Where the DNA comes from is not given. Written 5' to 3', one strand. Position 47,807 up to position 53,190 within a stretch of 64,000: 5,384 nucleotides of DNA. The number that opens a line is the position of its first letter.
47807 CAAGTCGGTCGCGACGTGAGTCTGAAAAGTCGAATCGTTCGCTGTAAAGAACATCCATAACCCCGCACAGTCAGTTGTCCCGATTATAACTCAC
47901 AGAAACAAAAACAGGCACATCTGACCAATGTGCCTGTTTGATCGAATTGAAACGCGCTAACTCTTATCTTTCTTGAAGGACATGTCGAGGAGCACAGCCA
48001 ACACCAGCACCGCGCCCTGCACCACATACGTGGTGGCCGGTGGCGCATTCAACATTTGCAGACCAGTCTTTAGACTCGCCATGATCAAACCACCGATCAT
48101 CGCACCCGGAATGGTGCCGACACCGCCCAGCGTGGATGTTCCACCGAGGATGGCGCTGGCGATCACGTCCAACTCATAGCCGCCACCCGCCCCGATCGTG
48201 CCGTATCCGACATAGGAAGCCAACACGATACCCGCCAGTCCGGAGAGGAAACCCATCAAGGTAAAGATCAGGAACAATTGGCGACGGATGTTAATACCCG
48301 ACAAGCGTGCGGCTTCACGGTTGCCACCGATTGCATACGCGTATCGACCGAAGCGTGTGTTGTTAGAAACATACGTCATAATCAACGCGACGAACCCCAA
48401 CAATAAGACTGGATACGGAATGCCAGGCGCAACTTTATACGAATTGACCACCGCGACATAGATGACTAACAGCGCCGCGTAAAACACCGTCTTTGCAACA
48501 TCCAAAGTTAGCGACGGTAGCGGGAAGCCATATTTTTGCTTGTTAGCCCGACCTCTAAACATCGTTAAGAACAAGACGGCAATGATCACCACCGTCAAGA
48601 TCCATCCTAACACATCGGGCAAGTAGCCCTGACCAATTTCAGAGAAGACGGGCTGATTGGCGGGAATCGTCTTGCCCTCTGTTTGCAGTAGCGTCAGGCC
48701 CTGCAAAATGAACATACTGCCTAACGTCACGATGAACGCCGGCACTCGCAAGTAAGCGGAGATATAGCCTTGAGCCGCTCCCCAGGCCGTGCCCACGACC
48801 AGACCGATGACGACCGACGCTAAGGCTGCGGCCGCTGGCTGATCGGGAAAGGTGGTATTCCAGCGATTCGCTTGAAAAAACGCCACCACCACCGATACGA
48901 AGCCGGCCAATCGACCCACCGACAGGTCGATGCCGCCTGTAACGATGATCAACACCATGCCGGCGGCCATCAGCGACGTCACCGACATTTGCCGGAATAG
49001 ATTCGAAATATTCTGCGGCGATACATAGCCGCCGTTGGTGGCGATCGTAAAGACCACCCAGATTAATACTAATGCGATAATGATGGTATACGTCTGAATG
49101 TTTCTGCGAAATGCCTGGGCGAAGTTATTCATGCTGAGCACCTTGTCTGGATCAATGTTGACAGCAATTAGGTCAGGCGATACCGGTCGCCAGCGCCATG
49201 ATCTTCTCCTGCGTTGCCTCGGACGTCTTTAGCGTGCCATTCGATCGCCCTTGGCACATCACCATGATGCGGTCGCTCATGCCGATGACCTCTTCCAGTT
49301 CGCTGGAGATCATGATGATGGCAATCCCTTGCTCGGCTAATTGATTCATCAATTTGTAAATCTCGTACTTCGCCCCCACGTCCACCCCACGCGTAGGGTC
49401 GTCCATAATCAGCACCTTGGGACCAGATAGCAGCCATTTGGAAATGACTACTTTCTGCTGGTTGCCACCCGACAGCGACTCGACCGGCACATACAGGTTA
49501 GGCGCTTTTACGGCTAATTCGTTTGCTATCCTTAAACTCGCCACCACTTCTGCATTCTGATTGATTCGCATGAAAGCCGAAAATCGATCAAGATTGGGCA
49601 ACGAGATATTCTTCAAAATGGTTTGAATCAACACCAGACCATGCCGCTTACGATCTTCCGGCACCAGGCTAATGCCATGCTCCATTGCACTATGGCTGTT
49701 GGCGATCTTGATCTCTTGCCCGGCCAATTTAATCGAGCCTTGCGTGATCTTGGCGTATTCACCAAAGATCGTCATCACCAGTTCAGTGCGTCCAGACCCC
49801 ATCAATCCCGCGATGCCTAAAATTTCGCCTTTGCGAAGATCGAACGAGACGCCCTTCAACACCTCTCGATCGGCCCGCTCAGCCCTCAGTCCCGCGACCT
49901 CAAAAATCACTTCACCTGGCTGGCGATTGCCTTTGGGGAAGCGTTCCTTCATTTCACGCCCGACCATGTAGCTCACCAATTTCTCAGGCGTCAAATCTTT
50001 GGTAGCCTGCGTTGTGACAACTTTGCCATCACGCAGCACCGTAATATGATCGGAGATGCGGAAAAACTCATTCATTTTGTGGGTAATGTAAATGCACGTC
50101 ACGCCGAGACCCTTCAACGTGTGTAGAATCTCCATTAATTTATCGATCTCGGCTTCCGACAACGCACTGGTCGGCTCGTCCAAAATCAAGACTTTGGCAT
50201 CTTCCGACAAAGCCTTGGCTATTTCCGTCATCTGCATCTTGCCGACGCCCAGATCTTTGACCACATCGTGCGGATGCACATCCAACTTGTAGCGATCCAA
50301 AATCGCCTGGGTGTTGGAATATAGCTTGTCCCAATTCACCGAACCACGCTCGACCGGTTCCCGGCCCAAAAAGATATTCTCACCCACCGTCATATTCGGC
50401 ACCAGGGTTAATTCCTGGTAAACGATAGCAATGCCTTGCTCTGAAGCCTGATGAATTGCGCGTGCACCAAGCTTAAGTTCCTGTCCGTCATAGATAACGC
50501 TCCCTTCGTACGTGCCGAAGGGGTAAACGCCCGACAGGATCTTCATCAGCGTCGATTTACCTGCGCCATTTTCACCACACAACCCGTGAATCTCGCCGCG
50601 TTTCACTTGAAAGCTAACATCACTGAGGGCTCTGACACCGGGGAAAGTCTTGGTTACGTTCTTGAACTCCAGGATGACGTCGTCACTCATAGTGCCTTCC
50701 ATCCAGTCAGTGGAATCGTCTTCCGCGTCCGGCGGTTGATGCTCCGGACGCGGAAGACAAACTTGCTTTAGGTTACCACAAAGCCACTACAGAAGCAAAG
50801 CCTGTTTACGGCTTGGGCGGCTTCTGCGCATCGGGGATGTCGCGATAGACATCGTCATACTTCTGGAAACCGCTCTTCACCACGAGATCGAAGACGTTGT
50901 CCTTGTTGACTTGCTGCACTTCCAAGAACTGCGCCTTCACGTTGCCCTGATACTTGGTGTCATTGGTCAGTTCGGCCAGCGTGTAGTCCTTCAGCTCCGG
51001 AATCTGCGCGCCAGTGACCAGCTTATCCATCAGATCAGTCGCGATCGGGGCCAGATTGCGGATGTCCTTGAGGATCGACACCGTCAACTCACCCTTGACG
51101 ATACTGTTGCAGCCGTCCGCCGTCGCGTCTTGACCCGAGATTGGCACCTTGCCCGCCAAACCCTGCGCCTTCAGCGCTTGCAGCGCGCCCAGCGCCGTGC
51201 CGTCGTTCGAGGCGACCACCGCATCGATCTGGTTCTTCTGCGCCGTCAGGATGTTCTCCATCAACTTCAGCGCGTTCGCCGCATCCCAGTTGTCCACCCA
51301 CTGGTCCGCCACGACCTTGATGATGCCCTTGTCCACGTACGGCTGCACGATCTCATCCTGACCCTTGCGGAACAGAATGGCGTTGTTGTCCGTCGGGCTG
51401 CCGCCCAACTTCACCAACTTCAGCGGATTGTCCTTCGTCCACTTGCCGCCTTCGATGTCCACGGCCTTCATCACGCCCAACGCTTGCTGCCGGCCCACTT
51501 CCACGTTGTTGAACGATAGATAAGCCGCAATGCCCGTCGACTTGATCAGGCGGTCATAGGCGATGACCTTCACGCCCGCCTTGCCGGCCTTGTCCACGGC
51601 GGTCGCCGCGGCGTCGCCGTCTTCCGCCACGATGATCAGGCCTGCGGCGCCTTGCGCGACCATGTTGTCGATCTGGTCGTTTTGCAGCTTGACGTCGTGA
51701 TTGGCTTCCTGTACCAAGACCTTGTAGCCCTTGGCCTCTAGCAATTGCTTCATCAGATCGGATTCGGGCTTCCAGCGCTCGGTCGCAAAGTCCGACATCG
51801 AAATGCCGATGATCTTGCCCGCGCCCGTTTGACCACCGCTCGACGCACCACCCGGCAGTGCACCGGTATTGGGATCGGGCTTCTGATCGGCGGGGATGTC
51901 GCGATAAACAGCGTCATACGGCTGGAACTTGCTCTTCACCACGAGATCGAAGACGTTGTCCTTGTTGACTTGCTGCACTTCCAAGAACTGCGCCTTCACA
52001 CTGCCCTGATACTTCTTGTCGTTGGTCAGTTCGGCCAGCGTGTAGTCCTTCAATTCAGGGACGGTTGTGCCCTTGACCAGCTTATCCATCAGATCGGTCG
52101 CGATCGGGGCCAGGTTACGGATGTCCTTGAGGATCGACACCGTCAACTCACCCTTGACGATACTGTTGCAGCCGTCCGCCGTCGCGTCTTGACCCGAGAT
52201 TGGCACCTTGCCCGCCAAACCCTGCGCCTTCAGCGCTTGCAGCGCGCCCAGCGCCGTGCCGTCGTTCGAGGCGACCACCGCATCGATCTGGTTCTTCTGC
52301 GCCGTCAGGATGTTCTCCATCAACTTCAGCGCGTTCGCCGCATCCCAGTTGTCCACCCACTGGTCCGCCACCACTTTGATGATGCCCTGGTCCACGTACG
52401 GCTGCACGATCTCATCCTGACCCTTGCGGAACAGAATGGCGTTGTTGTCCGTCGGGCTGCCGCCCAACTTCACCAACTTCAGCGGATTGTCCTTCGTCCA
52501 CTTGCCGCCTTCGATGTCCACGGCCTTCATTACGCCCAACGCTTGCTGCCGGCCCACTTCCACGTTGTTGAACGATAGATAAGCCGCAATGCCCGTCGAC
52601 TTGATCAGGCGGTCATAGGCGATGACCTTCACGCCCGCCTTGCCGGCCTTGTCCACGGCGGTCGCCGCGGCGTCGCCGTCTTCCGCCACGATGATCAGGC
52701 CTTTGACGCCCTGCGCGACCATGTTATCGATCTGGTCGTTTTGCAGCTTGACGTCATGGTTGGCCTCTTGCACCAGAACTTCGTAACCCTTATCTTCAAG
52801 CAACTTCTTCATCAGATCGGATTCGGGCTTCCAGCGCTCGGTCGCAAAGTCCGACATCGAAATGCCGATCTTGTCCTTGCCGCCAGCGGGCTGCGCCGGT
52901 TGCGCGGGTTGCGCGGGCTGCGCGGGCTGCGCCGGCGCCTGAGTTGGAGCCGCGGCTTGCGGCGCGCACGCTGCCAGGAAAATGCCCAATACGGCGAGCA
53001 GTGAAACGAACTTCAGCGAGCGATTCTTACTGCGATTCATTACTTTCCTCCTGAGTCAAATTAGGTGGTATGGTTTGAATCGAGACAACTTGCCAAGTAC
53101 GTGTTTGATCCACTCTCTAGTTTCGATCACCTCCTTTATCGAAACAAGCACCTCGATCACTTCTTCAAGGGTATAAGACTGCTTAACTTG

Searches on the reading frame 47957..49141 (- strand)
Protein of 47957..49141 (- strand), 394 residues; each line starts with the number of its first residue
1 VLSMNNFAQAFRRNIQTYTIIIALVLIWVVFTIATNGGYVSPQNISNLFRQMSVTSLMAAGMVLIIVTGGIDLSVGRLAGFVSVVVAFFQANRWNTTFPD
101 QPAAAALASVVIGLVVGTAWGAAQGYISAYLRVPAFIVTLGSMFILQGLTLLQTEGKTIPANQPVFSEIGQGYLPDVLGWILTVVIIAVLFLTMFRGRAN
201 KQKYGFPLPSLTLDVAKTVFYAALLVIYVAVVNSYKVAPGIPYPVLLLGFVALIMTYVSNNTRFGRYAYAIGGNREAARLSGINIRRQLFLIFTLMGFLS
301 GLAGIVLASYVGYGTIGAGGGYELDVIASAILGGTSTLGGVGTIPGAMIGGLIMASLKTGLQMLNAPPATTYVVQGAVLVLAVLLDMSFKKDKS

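Call 3: search_protein_families(library=pfam, proteins=[window:47957-49141:-], max_evalue=0.01)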
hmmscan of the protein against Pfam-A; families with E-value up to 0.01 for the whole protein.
window:47957-49141:- (394 aa): 1 family
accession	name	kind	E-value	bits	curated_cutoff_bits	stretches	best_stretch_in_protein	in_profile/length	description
PF02653.21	BPD_transp_2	-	3.8e-39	134.9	26.8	1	44-383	1-269/269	Branched-chain amino acid transport system / permease component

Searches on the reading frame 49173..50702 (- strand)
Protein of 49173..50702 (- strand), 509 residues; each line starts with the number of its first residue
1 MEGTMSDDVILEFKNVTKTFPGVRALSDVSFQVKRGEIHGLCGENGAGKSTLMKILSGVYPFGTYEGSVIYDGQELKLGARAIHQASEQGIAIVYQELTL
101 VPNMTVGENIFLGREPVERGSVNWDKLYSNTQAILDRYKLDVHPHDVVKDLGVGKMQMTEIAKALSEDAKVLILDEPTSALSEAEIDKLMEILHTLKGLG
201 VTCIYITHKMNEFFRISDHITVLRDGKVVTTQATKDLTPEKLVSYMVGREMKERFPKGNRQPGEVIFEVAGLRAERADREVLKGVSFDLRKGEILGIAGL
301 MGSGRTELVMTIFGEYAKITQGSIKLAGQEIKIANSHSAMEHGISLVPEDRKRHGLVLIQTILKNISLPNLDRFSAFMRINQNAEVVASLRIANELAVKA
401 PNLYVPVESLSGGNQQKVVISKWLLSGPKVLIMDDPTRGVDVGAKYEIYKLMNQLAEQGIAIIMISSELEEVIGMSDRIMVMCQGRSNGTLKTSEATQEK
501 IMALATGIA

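Call 3: search_protein_families(library=pfam, proteins=[window:49173-50702:-], max_evalue=0.01)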
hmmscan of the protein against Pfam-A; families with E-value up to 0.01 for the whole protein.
window:49173-50702:- (509 aa): 4 families
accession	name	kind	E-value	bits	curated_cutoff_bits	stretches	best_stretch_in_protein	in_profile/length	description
PF00005.33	ABC_tran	-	3.5e-54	183.5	25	2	26-179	1-137/137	ABC transporter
PF13304.12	AAA_21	-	1.5e-09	38.8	27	0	38-59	1-22/304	AAA domain, putative AbiEii toxin, Type IV TA system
PF09818.15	ABC_ATPase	-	0.00018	21.1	23.2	0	158-220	165-243/283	P-loop domain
PF13555.12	AAA_29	-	0.0094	16.1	27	0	30-53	16-39/61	P-loop containing region of AAA domain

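Call 4: search_protein_families(library=ncbifam, proteins=[window:49173-50702:-], max_evalue=0.01)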
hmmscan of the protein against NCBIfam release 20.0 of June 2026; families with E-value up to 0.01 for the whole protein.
window:49173-50702:- (509 aa): 195 families (the best 25 are shown)
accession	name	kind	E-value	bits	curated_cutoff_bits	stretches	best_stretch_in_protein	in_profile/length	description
NF010069.0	PRK13549.1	equivalog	4.6e-202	672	699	1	8-506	3-502/513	xylose ABC transporter ATP-binding protein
NF040905.2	GguA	equivalog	9.5e-189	627.9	810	1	10-503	1-498/500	multiple monosaccharide ABC transporter ATP-binding protein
TIGR02633.1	xylG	equivalog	8.9e-174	578.6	723.65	1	10-505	1-499/500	D-xylose ABC transporter ATP-binding protein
NF008442.0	PRK11288.1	equivalog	6.1e-162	539.4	689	1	8-505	5-495/504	L-arabinose ABC transporter ATP-binding protein AraG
NF008030.0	PRK10762.1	equivalog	8.1e-159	529.5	745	1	8-507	2-493/501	ribose ABC transporter ATP-binding protein RbsA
NF008215.0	PRK10982.1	equivalog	1.9e-158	528.2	828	1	5-506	8-503/506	galactose/methyl galactoside ABC transporter ATP-binding protein MglA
NF007253.0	PRK09700.1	equivalog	3.9e-139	464.5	772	1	11-506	6-507/510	D-allose ABC transporter ATP-binding protein AlsA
NF041861.1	YtfR_transport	equivalog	1e-133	446.4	850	1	10-503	1-488/492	galactofuranose ABC transporter, ATP-binding protein YtfR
NF011967.0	PRK15439.1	equivalog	5e-114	381.5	586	1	7-507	8-501/510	autoinducer 2 ABC transporter ATP-binding protein LsrA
NF047930.1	ABC_ATP_B6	equivalog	2e-104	350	670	1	10-506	2-509/510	putative B6 ABC transporter ATP-binding protein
TIGR02315.1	ABC_phnC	equivalog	7.9e-57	192.5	266.1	2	10-242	1-238/243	phosphonate ABC transporter ATP-binding protein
TIGR03410.1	urea_trans_UrtE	equivalog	1.9e-56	191.1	285.8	2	11-245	1-227/230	urea ABC transporter ATP-binding subunit UrtE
TIGR02673.1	FtsE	equivalog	2e-56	191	264.85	2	10-226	1-213/214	cell division ATP-binding protein FtsE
NF043075.1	MMSYN1_0197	equivalog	2.9e-55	187.6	550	2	10-238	2-221/341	spermidine/putrescine ABC transporter ATP-binding protein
TIGR03864.1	PQQ_ABC_ATP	hypoth_equivalog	5.1e-54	183.2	302.25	2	11-240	2-222/236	ABC transporter, ATP-binding subunit, PQQ-dependent alcohol dehydrogenase system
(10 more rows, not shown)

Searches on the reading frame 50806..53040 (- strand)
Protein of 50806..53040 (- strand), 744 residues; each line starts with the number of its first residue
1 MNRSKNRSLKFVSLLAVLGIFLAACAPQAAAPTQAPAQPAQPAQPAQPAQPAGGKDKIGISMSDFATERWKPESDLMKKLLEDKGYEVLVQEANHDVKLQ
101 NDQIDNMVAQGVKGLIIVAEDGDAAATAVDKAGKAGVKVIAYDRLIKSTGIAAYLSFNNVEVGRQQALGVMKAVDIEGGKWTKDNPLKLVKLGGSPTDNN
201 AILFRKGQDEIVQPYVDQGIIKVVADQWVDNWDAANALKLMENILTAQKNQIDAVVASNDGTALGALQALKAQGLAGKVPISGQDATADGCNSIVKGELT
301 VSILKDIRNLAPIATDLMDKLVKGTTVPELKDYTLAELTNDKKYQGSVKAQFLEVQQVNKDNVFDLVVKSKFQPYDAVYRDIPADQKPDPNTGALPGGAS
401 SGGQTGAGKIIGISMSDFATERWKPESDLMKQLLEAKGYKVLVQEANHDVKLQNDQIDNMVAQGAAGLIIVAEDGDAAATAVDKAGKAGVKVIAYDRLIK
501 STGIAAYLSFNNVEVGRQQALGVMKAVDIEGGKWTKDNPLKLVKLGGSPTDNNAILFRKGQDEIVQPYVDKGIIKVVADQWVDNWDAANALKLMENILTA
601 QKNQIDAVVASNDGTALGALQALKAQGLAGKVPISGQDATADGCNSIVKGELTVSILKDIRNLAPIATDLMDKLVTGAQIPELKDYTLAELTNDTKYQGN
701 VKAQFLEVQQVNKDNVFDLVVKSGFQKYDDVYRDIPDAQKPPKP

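Call 3: search_protein_families(library=pfam, proteins=[window:50806-53040:-], max_evalue=0.01)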
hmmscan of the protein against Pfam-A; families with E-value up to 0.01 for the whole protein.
window:50806-53040:- (744 aa): 5 families
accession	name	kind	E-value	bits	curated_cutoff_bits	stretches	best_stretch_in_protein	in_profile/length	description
PF13407.12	Peripla_BP_4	-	3.9e-106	354.8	35.1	2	58-325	1-257/258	Periplasmic binding protein domain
PF00532.27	Peripla_BP_1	-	1.2e-17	64.7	22.2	4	70-149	16-94/281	Periplasmic binding proteins and sugar binding domain of LacI family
PF13377.12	Peripla_BP_3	-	2.1e-09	38.1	26.5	2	585-681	54-151/167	Periplasmic binding protein-like domain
PF22080.2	Dark_CARD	-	0.0011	20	25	0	220-262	2-42/82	Dark, CARD domain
PF04760.21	IF2_N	-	0.0023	18.1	25.3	0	60-88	4-31/53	Translation initiation factor IF-2, N-terminal region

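Call 4: search_protein_families(library=ncbifam, proteins=[window:50806-53040:-], max_evalue=0.01)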
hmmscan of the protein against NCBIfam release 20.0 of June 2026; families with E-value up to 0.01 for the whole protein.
window:50806-53040:- (744 aa): 23 families
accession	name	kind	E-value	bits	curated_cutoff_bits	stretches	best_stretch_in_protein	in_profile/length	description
TIGR02634.1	xylF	equivalog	5.8e-180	597.5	389.55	2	411-729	1-300/302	D-xylose ABC transporter substrate-binding protein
NF007680.0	PRK10355.1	equivalog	1.4e-161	537.3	504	2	410-732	27-331/331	D-xylose ABC transporter substrate-binding protein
NF040907.2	ChvE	equivalog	3.4e-127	424.1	460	2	411-730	1-323/324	multiple monosaccharide ABC transporter substrate-binding protein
NF011924.1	PRK15395.1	equivalog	2.5e-43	148.4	420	2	78-337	49-311/329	galactose/glucose ABC transporter substrate-binding protein MglB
NF007936.0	PRK10653.1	equivalog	3.7e-40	138.1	337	2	74-329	45-284/295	ribose ABC transporter substrate-binding protein RbsB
NF007254.0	PRK09701.1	equivalog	3.2e-25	89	335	2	88-323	59-288/311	D-allose transporter substrate-binding protein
NF041827.1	YtfQ_transport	equivalog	5e-25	88.1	510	2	70-341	39-305/320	galactofuranose ABC transporter, galactofuranose-binding protein YtfQ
NF045705.1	SurfProtP46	equivalog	1.1e-22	80.4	800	2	43-323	32-350/412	surface antigen P46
NF011937.0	PRK15408.1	equivalog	4.8e-18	65.1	384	2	96-326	69-287/340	autoinducer 2 ABC transporter substrate-binding protein LsrB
TIGR02637.1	RhaS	equivalog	4e-16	59.1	342.25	2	91-324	36-258/302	rhamnose ABC transporter substrate-binding protein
NF007075.0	PRK09526.1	subfamily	9.2e-15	54.4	340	2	228-290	218-281/358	LacI family DNA-binding transcriptional regulator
NF052284.1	rhzpin_SBP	equivalog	3.1e-10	39.7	420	0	95-143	42-90/289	rhizopine catabolism ABC transporter substrate-binding protein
NF007449.0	PRK10014.1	subfamily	3.1e-10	39.6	310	2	405-497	61-152/342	Mal regulon transcriptional regulator MalI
NF047341.1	lactose_RbsR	equivalog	9.9e-08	31.7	382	0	76-121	82-127/331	ribose utilization transcriptional repressor RbsR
NF052440.1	TransRegGNTRPSEAE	equivalog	1.9e-07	30.5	400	0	240-276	231-266/333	HTH-type transcriptional regulator GntR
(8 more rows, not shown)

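Call 59: find_encoding_contigs(protein=window:50806-53040:-, flank=4000, max_places=4)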
Protein window:50806-53040:- (744 aa): no gene with exactly this product is on record in the collection.
